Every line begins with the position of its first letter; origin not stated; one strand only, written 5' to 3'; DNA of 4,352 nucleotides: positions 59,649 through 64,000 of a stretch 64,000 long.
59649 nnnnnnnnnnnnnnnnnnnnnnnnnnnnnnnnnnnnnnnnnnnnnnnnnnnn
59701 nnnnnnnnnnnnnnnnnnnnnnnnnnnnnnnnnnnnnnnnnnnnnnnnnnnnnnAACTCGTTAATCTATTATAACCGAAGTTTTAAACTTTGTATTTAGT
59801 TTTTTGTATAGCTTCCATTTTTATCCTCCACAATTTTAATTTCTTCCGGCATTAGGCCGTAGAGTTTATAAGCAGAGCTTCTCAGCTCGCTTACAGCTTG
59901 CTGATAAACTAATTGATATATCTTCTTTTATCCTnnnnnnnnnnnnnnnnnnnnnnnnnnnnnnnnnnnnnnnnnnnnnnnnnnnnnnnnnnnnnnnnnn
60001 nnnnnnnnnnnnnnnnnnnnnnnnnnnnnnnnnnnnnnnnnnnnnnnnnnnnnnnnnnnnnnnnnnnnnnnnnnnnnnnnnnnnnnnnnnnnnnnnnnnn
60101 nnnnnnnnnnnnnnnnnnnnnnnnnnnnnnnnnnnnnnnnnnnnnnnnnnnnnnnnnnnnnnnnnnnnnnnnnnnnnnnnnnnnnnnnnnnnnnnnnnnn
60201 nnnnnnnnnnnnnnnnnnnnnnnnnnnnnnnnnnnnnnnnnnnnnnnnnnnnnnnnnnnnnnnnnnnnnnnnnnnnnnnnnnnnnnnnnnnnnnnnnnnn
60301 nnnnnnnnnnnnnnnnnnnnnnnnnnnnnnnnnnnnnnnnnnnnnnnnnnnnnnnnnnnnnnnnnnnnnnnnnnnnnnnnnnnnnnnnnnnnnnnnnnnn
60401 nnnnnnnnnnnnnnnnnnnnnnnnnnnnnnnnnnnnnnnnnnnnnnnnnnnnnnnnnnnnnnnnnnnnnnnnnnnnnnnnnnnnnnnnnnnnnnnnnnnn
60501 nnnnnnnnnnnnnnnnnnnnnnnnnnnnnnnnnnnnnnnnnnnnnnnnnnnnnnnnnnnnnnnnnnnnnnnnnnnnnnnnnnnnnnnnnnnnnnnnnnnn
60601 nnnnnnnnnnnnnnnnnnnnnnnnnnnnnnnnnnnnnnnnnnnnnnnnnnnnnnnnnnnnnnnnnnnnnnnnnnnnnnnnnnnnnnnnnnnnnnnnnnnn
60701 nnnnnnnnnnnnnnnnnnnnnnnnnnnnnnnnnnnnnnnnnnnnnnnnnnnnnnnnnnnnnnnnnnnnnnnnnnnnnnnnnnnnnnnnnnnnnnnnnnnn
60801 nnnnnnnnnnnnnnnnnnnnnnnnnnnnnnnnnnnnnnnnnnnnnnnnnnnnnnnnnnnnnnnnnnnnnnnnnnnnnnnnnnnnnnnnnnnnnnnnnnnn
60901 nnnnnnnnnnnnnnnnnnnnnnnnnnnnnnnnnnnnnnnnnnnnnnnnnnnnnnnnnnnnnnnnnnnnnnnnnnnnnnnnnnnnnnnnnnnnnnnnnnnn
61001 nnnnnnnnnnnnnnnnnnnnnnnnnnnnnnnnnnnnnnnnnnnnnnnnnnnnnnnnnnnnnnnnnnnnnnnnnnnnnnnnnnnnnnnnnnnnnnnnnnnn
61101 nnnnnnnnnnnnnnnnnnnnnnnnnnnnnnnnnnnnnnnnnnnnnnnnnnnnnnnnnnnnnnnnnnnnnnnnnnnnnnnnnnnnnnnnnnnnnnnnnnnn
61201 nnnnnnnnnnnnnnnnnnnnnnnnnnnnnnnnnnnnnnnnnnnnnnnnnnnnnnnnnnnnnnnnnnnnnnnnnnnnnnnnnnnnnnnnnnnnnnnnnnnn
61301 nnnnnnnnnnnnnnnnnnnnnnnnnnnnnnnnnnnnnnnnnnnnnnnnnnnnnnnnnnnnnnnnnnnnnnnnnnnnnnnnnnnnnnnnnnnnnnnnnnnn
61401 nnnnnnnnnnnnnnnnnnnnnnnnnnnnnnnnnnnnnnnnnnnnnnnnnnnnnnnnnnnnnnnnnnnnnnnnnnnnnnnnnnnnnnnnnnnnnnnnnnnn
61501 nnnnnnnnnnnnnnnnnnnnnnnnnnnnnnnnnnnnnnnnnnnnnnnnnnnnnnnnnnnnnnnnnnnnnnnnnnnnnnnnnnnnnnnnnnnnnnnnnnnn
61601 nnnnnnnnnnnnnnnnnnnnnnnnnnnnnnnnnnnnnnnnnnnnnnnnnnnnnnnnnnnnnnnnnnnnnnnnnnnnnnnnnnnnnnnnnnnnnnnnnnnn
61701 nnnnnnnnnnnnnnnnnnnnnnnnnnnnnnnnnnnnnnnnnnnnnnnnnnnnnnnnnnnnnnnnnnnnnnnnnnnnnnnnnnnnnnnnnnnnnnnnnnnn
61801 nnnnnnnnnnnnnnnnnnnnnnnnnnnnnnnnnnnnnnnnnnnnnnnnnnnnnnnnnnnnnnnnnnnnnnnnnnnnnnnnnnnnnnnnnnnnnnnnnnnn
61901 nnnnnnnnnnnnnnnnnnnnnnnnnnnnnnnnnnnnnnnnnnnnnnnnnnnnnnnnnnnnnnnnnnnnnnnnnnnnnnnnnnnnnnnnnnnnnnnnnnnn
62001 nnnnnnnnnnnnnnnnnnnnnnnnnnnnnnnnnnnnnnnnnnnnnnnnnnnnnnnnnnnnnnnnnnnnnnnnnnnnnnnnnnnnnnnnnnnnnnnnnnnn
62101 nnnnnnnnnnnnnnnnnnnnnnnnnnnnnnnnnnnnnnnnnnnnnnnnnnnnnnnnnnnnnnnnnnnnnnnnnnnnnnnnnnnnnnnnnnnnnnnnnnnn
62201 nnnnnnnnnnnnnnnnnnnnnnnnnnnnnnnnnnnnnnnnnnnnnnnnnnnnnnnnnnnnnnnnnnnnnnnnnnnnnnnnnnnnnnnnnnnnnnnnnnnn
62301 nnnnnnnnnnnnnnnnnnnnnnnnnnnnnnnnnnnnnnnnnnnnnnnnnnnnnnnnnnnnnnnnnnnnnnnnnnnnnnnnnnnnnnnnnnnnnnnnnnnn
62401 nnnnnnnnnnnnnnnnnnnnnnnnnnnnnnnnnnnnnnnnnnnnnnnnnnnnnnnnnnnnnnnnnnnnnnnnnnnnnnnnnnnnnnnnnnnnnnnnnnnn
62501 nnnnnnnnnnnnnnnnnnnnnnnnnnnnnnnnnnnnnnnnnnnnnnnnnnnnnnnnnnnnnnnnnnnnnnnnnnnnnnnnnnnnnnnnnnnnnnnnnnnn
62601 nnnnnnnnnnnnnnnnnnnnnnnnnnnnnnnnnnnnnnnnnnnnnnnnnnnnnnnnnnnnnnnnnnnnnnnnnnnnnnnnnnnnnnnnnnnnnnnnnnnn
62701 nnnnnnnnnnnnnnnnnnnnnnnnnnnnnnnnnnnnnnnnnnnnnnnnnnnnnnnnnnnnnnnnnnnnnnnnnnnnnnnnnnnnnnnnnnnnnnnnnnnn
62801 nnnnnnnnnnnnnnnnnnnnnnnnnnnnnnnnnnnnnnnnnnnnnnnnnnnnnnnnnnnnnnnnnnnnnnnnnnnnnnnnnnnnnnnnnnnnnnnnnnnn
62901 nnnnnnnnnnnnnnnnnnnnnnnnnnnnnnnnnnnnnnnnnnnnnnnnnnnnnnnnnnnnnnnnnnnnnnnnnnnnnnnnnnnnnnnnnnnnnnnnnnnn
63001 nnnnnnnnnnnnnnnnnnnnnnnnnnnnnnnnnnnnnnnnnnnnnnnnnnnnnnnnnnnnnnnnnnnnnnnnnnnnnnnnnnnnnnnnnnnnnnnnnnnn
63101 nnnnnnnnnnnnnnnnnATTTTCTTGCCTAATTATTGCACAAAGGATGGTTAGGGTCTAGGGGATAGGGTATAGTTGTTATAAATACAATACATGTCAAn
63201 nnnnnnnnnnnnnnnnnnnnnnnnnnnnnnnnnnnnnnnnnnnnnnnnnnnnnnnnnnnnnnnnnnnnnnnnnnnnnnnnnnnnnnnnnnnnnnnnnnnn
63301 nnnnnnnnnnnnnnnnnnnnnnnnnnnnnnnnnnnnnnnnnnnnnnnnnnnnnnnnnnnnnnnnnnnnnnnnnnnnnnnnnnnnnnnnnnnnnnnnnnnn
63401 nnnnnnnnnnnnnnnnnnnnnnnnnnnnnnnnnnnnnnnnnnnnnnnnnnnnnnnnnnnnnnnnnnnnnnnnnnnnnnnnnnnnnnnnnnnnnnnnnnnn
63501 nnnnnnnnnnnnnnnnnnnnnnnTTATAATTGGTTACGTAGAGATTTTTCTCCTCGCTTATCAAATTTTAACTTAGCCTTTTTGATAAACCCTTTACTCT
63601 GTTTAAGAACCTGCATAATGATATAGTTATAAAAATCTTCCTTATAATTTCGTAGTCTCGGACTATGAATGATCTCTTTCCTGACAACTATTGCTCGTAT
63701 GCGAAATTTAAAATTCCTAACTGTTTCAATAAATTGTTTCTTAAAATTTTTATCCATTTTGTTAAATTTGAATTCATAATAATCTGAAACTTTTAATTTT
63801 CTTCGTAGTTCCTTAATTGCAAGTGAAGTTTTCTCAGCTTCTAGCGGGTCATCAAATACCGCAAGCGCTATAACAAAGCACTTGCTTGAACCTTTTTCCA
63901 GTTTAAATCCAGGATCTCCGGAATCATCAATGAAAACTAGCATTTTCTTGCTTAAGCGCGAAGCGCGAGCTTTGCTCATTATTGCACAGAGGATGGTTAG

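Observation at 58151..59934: Uncharacterised three-gene minus-strand module: small GIY-YIG nuclease + membrane-anchored lysine-tailed protein (4-nt overlap) + orphan 176-aa protein, adjacent to an R-M enzyme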

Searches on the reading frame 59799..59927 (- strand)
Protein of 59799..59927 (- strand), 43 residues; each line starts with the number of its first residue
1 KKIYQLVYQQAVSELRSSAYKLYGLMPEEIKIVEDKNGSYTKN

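Call 101: search_dna_similar(query=window:59799-59927:-, collection=plasmids, mode=protein, max_evalue=10, max_rows=25)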
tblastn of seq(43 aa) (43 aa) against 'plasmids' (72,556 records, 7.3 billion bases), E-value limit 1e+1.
Records with a match: 5; places in all: 5; records where one place covers at least 80% of the query: 1.
Best place of each record, by identity: <60% 5.
By first word of the organism name: Lactococcus 4; Escherichia 1.
By predicted mobility (MOB-suite, as given by PLSDB): non-mobilizable 3; mobilizable 2.
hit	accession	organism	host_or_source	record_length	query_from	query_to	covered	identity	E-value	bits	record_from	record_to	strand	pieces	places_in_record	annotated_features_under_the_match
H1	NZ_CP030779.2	Escherichia albertii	-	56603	5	41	86%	40.5%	4e+0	30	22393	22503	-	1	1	type 4b pilus protein PilO2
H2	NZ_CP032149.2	Lactococcus cremoris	Dairy Fermentation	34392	8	36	67%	44.8%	2e+0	31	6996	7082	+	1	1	Eco57I restriction-modification methylase domain-containing protein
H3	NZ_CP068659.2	Lactococcus cremoris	Whole organism,Dairy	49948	8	36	67%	44.8%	2e+0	31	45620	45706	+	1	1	Eco57I restriction-modification methylase domain-containing protein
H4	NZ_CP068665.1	Lactococcus cremoris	Whole organism,Dairy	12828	8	36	67%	44.8%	2e+0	31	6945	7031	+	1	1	Eco57I restriction-modification methylase domain-containing protein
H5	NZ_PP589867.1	Lactococcus sp.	Bacterial culture,Dairy environment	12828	8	36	67%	44.8%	2e+0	31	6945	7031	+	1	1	Eco57I restriction-modification methylase domain-containing protein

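Call 102: get_annotated_region(hit=H2, flank=1500)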
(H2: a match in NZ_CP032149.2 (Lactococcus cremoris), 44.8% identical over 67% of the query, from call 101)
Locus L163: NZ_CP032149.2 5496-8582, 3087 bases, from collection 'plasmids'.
description: Lactococcus cremoris strain 1196 plasmid p1196B, complete sequence
organism: Lactococcus cremoris (NCBI taxid 1359)
taxonomy: Bacteria; Bacillota; Bacilli; Lactobacillales; Streptococcaceae; Lactococcus; Lactococcus cremoris
host: -; source: Dairy Fermentation; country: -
typing (MOB-suite, as given by PLSDB): mobilizable; replicon Inc11,rep_cluster_342,rep_cluster_554,rep_cluster_799; relaxase MOBT
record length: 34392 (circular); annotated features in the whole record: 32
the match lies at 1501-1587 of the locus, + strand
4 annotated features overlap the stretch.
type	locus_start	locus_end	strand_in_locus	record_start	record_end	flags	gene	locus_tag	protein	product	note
CDS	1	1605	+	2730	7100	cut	-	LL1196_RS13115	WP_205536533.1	Eco57I restriction-modification methylase domain-containing protein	GO:0006304 - DNA modification [Evidence IEA]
CDS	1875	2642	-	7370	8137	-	-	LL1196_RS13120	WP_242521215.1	hypothetical protein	-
CDS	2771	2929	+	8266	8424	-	-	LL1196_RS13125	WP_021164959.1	hypothetical protein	-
CDS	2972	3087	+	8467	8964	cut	-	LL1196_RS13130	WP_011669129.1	hypothetical protein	-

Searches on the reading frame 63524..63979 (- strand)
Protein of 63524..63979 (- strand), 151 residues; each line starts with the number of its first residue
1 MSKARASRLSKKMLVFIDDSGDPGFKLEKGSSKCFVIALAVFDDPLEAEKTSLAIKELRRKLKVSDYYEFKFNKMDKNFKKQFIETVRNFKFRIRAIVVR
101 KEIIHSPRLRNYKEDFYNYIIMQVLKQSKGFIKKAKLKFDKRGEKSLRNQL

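Call 4: search_protein_families(library=pfam, proteins=[window:63524-63979:-], max_evalue=1)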
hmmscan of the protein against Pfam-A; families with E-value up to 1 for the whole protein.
window:63524-63979:- (151 aa): 1 family
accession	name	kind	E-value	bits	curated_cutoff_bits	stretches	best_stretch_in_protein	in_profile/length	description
PF12686.12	DUF3800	-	3.8e-06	28.1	21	1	14-114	1-63/149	Protein of unknown function (DUF3800)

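Call 5: search_protein_families(library=padloc, proteins=[window:63524-63979:-], max_evalue=1)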
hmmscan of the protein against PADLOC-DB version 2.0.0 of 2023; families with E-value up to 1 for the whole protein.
window:63524-63979:- (151 aa): 0 families

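Call 8: search_protein_families(library=ncbifam, proteins=[window:63524-63979:-], max_evalue=1)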
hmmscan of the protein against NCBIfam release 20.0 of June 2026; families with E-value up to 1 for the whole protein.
window:63524-63979:- (151 aa): 0 families

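Call 9: search_protein_families(library=phrogs, proteins=[window:63524-63979:-], max_evalue=1)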
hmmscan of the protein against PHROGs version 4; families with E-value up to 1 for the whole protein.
window:63524-63979:- (151 aa): 1 family
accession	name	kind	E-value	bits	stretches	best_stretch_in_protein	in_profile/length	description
phrog_9243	-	unknown function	1.8e-13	51.6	1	12-145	2-143/234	-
